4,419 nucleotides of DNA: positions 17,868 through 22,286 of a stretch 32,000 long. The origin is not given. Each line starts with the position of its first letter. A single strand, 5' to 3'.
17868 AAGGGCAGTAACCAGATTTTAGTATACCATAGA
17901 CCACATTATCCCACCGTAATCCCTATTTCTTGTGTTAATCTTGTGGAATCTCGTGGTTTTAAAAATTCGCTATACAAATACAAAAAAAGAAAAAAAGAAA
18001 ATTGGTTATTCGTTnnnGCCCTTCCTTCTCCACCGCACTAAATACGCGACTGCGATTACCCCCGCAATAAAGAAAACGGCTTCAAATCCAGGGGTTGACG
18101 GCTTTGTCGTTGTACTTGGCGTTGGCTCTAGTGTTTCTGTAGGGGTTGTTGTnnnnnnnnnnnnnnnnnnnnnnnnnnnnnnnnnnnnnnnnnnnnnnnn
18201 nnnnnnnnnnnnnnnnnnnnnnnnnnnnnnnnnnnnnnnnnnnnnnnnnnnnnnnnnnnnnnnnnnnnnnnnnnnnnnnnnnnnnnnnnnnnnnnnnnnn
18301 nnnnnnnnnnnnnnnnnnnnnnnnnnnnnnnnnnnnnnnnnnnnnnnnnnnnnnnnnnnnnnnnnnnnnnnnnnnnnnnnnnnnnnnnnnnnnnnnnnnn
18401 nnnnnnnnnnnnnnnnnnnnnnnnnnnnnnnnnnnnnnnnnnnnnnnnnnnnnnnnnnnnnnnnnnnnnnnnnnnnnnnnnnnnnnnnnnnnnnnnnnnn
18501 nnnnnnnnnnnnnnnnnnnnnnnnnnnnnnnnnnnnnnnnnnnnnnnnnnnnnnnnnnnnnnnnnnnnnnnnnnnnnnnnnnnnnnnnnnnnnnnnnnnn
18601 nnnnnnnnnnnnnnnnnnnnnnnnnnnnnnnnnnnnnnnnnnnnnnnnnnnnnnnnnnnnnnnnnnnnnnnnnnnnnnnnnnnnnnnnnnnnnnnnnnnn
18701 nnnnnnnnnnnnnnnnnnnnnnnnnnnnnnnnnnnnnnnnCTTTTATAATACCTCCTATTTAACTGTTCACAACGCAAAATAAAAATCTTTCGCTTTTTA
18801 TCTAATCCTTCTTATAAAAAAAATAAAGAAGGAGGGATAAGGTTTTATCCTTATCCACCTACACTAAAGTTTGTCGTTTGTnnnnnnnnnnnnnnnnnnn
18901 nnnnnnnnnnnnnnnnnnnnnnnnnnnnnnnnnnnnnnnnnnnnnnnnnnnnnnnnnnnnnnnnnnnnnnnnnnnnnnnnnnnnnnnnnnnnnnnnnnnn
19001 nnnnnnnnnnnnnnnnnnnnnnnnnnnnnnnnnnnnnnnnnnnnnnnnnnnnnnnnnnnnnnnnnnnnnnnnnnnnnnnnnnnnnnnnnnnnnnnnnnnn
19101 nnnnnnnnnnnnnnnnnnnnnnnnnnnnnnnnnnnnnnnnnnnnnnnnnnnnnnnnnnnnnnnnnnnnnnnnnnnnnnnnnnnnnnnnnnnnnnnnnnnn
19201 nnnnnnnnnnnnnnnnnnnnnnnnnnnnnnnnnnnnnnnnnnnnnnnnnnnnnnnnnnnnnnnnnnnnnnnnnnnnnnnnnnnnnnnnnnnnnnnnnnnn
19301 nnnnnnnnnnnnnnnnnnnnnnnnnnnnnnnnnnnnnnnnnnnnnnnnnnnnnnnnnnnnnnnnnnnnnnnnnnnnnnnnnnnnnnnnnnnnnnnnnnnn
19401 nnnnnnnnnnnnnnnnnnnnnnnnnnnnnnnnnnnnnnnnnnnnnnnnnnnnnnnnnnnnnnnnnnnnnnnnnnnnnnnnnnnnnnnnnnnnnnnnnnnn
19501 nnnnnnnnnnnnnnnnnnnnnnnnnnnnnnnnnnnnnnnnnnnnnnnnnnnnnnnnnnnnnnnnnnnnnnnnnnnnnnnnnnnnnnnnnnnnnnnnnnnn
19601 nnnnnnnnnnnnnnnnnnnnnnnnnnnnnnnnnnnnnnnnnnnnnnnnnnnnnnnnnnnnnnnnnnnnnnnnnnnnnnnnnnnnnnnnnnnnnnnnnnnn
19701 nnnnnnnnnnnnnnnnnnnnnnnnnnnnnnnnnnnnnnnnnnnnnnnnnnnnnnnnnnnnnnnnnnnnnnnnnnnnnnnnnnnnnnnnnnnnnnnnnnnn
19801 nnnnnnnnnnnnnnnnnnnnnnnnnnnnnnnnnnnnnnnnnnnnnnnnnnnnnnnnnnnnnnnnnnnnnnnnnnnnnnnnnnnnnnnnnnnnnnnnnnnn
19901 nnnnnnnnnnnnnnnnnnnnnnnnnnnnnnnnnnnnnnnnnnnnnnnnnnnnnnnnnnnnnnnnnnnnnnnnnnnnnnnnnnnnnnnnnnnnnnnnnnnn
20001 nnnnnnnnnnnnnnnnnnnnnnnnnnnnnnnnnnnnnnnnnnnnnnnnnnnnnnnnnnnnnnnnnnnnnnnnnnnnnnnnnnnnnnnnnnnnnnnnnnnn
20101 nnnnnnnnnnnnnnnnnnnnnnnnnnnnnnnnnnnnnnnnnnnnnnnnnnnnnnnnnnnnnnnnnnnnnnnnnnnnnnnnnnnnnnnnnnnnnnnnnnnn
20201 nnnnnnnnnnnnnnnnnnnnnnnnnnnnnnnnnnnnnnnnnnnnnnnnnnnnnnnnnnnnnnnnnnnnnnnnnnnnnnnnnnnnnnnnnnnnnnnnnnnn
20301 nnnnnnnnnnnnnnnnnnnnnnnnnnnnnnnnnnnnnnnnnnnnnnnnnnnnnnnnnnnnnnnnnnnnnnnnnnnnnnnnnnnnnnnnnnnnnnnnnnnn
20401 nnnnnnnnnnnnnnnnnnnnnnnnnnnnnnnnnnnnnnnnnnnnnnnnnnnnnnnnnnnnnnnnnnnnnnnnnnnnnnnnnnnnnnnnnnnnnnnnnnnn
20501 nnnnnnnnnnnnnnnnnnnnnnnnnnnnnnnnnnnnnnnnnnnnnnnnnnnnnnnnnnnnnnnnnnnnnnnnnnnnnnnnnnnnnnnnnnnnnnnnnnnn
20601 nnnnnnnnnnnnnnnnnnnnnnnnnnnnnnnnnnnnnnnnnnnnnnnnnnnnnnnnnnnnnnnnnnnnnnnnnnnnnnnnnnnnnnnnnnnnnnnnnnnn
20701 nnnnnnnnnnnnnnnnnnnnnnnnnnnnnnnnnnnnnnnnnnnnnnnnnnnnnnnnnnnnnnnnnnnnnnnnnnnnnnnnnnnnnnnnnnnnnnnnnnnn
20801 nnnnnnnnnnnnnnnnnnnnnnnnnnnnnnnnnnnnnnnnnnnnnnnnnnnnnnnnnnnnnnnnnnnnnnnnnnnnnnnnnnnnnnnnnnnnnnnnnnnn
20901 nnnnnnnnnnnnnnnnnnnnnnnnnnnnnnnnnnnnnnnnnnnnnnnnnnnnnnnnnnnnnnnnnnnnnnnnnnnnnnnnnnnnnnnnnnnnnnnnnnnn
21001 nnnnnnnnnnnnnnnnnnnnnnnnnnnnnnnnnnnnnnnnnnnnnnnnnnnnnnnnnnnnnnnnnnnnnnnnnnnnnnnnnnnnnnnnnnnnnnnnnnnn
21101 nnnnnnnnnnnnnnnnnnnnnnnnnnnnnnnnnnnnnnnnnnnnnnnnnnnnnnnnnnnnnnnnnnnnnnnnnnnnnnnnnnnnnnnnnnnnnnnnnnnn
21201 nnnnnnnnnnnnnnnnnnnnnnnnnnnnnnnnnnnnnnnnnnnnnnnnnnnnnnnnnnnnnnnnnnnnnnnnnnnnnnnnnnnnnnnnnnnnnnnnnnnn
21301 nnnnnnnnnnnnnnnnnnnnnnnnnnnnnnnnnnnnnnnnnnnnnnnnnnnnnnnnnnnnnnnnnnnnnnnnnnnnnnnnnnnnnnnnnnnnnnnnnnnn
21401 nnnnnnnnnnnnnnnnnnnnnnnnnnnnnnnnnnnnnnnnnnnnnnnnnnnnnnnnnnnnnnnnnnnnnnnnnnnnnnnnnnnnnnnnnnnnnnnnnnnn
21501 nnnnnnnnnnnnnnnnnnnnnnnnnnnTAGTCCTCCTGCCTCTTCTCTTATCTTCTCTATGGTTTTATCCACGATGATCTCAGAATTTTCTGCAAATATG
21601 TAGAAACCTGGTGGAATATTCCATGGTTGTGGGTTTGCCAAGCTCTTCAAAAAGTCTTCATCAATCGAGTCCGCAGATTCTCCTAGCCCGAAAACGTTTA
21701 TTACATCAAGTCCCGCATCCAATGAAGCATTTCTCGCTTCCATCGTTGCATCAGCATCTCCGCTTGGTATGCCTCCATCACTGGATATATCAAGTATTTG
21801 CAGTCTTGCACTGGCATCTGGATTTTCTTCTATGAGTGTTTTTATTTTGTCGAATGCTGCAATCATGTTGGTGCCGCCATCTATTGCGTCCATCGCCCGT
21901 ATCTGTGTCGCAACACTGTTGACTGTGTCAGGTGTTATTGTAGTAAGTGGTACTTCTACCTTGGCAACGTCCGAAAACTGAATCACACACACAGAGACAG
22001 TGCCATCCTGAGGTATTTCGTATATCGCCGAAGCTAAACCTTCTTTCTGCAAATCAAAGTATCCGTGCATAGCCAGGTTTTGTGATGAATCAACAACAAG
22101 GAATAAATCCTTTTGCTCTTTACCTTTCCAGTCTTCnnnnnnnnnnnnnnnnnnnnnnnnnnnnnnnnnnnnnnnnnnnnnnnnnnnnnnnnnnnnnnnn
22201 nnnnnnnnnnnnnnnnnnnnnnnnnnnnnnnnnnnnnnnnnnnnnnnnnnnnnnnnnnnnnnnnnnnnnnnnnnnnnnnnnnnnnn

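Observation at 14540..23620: Candidate dedicated surface-display system: five same-strand genes linking two paralogous vWA proteins, an archaeosortase pair and a PGF-CTERM Ig protein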

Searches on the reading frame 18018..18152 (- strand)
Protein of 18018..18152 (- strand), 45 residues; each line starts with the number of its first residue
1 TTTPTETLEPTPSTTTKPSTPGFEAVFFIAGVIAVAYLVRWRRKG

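Call 13: search_protein_families(library=ncbifam, proteins=[window:18018-18152:-], max_evalue=10)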
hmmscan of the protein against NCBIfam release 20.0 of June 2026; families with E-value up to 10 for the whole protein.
seq(45 aa): 6 families
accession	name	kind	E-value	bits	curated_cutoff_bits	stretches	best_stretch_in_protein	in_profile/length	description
TIGR04126.1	PGF_CTERM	domain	3.4e-06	26.6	24.5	1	16-43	1-28/28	PGF-CTERM sorting domain-containing protein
NF041431.1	S_layer_MEMAR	equivalog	0.00024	19.7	600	1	3-40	778-816/819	MEMAR_RS02690 family S-layer glycoprotein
TIGR04216.1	halo_surf_glyco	exception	0.0016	16.7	400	1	1-39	741-780/784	HVO_2072 family ArtA-dependent S-layer glycoprotein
NF045529.2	Heimdall-CTERM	domain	0.0018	18.6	24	1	20-44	2-25/26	Heimdall-CTERM domain-containing surface protein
NF033507.3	Loki-CTERM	subfamily_domain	0.018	15.3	19.9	1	21-44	2-24/27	Loki-CTERM sorting domain-containing protein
NF041335.1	surf_glcprot_Halo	equivalog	0.042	11.9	1100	1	4-39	818-858/862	ArtA-dependent S-layer glycoprotein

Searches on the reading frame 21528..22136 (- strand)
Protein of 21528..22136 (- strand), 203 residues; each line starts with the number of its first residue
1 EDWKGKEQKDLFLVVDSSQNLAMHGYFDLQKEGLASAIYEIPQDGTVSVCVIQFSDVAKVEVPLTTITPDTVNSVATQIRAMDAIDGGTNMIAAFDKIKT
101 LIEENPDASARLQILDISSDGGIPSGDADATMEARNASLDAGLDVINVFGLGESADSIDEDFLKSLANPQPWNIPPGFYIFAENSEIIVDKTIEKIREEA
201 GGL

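Call 79: search_protein_representatives(protein=window:21528-22136:-)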
Query: 203 residues. Proteins with E-value up to 0.001 (for the whole library): 381; up to 1e-10: 103; up to 1e-30: 4. The best 150 are listed.
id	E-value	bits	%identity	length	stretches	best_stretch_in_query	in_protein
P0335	8.1e-38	146.3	51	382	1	9-199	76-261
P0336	1.5e-35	139.0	38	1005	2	14-181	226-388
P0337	4.7e-34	134.1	48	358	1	7-198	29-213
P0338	8.8e-33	129.9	46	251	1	6-199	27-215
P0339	1.2e-30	122.9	40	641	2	10-199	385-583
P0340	1.5e-30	122.6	48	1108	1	6-199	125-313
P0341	3.7e-30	121.4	47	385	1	7-199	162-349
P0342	7.9e-30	120.3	46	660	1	9-196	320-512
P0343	1.1e-29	119.8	66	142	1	9-111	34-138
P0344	2.8e-29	118.5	47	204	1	41-199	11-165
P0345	1.1e-27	113.2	43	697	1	9-197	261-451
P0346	3.0e-27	111.9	41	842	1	5-189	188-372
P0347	4.3e-26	108.1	43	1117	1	10-196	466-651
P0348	3.1e-25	105.3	38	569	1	6-191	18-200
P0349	2.6e-22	95.8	42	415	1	7-199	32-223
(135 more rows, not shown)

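Call 81: search_protein_families(library=ncbifam, proteins=[P0338, P0344, P0341], max_evalue=10)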
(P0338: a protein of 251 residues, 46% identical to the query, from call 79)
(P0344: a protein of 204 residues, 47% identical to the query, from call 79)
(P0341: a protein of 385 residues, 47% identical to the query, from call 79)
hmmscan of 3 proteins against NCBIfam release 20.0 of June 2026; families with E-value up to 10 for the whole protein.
P0338 (251 aa): 2 families
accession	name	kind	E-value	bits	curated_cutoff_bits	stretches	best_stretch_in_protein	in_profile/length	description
NF033207.2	midcut_by_XrtH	subfamily_domain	0.095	12.7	45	1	217-243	30-57/175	midcut-by-XrtH protein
TIGR04143.1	VPxxxP_CTERM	domain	5.9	6.9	30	1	223-242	1-20/25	VPXXXP-CTERM sorting domain-containing protein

P0344 (204 aa): 3 families
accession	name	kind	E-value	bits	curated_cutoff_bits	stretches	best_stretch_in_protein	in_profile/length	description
TIGR04143.1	VPxxxP_CTERM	domain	0.00096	19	30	1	174-189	1-16/25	VPXXXP-CTERM sorting domain-containing protein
NF033207.2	midcut_by_XrtH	subfamily_domain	0.0047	17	45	1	168-201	31-64/175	midcut-by-XrtH protein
TIGR00868.1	hCaCC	subfamily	0.032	12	900.85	1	18-93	343-418/863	calcium-activated chloride channel protein 1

P0341 (385 aa): 3 families
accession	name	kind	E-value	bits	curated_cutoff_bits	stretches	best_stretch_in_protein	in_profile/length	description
NF033207.2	midcut_by_XrtH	subfamily_domain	0.00012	22.2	45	1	351-383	32-64/175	midcut-by-XrtH protein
TIGR03788.1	marine_srt_targ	equivalog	0.00034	19.2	551.65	1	163-277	271-380/629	marine proteobacterial sortase target protein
NF005902.0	PRK07878.1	equivalog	0.017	14.1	647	1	14-73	209-267/392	adenylyltransferase/sulfurtransferase MoeZ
